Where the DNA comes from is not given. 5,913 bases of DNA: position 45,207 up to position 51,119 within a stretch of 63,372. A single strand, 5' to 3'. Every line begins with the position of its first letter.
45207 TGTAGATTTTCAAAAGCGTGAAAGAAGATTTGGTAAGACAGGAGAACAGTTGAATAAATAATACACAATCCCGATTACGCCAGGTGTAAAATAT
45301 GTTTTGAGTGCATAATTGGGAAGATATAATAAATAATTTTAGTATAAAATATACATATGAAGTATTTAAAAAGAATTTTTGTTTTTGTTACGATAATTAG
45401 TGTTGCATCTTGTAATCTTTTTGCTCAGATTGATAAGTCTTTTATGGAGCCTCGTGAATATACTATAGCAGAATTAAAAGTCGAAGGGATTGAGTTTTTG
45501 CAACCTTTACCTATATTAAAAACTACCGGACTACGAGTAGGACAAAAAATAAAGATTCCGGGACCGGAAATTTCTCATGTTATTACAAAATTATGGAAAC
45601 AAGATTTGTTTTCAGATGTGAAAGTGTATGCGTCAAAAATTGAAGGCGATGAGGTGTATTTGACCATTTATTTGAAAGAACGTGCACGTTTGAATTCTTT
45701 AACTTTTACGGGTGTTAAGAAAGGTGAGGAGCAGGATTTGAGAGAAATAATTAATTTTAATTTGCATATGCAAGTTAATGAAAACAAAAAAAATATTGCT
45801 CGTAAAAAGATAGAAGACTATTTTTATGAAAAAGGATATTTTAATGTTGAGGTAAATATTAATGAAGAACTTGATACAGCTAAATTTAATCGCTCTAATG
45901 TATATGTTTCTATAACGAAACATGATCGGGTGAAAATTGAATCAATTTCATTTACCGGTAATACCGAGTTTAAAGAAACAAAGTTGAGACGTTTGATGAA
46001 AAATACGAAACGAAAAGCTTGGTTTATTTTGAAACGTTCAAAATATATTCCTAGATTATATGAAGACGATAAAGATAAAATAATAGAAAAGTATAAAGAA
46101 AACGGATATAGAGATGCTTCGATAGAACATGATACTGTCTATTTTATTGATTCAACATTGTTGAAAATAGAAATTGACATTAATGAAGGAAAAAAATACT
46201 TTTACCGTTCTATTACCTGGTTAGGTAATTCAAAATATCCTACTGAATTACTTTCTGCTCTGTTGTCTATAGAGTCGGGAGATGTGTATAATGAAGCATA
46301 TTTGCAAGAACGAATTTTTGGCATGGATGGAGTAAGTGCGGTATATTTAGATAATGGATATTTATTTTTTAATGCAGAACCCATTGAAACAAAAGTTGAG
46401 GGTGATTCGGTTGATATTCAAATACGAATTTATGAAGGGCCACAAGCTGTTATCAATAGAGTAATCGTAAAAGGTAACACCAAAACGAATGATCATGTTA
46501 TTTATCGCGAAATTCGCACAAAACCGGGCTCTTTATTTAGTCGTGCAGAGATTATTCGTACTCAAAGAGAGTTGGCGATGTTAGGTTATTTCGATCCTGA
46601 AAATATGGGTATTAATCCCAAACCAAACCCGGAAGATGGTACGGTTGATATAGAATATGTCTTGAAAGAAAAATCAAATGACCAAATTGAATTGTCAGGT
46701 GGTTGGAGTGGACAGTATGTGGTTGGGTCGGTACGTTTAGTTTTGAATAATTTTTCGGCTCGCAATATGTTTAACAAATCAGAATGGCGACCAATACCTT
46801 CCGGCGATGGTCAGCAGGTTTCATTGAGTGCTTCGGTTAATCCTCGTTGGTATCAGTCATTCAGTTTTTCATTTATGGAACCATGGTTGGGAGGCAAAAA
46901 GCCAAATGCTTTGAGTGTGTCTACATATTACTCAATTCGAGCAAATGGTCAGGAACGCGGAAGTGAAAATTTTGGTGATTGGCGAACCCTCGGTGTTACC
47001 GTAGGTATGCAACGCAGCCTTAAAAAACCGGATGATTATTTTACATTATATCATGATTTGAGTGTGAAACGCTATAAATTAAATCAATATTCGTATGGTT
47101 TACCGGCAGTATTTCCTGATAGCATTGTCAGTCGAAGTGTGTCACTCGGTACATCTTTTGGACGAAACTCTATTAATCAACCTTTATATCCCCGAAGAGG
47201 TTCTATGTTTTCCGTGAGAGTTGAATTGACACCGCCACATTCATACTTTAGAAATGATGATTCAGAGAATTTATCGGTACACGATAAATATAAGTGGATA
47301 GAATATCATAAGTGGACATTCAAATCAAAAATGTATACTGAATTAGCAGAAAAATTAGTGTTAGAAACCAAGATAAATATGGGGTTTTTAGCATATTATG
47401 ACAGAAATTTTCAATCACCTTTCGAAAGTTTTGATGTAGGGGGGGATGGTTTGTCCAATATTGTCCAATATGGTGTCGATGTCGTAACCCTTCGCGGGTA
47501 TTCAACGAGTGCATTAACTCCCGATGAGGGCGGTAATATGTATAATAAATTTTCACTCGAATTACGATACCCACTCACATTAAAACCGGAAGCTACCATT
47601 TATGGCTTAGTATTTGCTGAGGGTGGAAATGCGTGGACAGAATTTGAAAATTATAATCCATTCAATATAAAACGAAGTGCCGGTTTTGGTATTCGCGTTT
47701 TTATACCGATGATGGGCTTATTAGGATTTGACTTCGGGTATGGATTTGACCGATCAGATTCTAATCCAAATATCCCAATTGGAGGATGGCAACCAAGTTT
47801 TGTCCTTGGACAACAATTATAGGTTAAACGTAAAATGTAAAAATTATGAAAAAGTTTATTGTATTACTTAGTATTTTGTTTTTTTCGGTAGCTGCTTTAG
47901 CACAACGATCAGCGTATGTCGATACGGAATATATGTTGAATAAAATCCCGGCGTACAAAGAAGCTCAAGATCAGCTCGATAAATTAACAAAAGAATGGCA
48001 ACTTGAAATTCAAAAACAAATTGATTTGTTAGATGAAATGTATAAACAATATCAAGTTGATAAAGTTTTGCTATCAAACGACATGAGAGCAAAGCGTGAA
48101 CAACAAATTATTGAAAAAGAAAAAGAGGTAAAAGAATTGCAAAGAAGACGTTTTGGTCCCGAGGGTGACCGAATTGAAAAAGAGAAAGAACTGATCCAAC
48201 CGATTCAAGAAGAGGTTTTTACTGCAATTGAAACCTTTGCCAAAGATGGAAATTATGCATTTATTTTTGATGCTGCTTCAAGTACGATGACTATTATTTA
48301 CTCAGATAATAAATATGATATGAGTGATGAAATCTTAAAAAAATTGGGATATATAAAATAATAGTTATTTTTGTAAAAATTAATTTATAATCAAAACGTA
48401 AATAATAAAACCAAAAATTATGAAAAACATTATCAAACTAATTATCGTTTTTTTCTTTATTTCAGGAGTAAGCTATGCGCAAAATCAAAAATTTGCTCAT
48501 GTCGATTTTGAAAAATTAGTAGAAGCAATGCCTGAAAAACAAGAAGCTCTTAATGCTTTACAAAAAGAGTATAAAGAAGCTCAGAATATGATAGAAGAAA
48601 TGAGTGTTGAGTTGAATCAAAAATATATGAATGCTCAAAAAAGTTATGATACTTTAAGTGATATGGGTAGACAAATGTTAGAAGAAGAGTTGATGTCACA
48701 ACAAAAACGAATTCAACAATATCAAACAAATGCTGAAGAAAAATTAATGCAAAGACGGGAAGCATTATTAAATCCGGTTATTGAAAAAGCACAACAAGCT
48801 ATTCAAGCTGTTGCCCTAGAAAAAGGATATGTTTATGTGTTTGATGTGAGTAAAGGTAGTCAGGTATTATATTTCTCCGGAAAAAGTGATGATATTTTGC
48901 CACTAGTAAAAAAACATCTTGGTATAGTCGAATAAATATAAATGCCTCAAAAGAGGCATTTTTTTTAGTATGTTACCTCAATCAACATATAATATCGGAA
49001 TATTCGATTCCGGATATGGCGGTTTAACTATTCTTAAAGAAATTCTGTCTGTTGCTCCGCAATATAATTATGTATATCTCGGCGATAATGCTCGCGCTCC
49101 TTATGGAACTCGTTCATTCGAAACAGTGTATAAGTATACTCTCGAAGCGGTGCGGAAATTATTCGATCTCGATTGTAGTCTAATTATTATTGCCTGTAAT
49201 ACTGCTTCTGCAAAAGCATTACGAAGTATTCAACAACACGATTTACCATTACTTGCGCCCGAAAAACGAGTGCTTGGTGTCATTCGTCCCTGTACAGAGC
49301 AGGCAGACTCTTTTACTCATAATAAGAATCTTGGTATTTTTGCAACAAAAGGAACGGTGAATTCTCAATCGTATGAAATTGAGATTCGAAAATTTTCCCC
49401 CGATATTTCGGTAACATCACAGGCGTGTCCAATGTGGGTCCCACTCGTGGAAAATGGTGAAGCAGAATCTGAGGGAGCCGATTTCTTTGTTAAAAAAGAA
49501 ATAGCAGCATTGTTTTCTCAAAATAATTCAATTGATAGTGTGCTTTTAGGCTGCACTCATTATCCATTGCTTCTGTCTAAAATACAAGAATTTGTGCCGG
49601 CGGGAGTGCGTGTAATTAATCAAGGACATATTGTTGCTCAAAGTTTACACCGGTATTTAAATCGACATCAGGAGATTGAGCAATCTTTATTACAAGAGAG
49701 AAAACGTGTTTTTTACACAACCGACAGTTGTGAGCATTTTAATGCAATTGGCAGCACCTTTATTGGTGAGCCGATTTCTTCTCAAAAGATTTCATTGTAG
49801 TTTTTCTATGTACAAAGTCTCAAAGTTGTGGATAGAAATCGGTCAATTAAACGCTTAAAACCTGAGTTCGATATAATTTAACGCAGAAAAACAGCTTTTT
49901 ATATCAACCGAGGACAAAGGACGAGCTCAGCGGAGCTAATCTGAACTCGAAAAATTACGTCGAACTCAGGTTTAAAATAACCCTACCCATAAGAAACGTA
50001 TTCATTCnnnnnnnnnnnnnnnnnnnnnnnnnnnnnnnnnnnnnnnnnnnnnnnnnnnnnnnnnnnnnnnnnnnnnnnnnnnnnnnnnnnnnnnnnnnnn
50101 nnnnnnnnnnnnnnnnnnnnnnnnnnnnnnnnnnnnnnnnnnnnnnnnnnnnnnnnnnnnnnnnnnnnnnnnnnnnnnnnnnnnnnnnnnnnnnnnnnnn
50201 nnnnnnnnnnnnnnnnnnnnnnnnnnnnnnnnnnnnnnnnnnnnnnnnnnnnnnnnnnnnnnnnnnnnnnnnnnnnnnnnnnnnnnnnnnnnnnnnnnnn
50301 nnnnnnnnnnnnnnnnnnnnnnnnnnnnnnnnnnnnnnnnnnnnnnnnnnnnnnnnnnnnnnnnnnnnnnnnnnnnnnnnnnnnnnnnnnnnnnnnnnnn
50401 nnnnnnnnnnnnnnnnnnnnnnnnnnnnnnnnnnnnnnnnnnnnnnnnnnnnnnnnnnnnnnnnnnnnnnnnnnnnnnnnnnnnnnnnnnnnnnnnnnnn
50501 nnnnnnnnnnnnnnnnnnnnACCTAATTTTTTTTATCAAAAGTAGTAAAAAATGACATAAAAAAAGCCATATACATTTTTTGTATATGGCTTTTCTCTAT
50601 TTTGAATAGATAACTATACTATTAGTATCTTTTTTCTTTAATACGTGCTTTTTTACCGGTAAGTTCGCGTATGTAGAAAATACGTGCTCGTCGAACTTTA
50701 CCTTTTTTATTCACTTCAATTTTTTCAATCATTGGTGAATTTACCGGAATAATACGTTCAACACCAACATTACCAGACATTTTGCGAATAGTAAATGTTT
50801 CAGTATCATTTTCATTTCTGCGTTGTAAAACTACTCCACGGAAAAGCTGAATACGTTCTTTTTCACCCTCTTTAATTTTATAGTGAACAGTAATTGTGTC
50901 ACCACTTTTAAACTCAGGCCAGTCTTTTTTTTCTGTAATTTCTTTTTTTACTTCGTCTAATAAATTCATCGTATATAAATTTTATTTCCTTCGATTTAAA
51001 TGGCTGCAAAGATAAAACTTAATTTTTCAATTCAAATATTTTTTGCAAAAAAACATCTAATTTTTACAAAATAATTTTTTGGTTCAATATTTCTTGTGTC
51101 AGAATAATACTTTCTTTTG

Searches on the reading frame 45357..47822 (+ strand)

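Call 23: search_protein_families(library=pfam, proteins=[window:45357-47822:+])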
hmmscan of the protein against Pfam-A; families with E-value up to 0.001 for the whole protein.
window:45357-47822:+ (821 aa): 3 families
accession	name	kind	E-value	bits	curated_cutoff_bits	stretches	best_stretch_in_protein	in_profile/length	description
PF07244.20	POTRA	-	2.4e-40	137.5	21.3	4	365-439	2-79/79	Surface antigen variable number repeat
PF01103.29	Omp85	-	3.2e-29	102.9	24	1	483-802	4-311/325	Omp85 superfamily domain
PF08479.16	POTRA_2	-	5.6e-05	23.3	24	0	112-170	3-61/76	POTRA domain, ShlB-type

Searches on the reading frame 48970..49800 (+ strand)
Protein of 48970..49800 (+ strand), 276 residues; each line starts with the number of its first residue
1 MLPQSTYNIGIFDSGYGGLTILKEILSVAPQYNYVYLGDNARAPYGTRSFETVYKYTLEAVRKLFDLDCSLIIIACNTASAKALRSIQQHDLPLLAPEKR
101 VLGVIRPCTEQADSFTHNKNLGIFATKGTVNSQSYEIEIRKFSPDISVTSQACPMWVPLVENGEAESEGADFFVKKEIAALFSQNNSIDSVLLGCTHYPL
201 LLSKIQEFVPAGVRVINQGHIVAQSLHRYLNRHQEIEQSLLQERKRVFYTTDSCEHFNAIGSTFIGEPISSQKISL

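Call 23: search_protein_families(library=pfam, proteins=[window:48970-49800:+])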
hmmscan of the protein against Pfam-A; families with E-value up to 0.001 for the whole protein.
window:48970-49800:+ (276 aa): 1 family
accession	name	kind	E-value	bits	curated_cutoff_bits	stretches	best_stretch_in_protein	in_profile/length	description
PF01177.27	Asp_Glu_race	-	5e-17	62.8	31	1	28-224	24-209/211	Asp/Glu/Hydantoin racemase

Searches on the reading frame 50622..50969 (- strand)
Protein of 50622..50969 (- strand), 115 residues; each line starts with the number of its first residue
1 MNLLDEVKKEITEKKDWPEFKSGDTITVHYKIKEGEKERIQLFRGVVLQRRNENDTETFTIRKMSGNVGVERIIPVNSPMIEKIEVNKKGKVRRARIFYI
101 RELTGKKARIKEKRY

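Call 33: find_encoding_contigs(protein=window:50622-50969:-, flank=4000, max_places=10)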
Protein window:50622-50969:- (115 aa): 3 contigs read that carry it; 1 place shown.
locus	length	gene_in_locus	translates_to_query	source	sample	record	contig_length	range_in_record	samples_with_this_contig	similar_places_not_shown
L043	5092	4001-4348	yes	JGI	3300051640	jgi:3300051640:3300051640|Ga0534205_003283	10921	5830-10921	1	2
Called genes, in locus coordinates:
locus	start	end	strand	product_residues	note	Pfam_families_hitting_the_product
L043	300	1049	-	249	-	PF00121:TIM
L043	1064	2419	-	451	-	PF07291:MauE, PF07681:DoxX (weak)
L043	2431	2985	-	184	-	PF07659:DUF1599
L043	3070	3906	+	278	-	PF00809:Pterin_bind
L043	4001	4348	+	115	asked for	PF01245:Ribosomal_L19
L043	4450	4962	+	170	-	PF00132:Hexapep, PF25087:GMPPB_C (faint), PF21711:DCTN5, PF25084:LbH_EIF2B (weak), PF00132:Hexapep (weak)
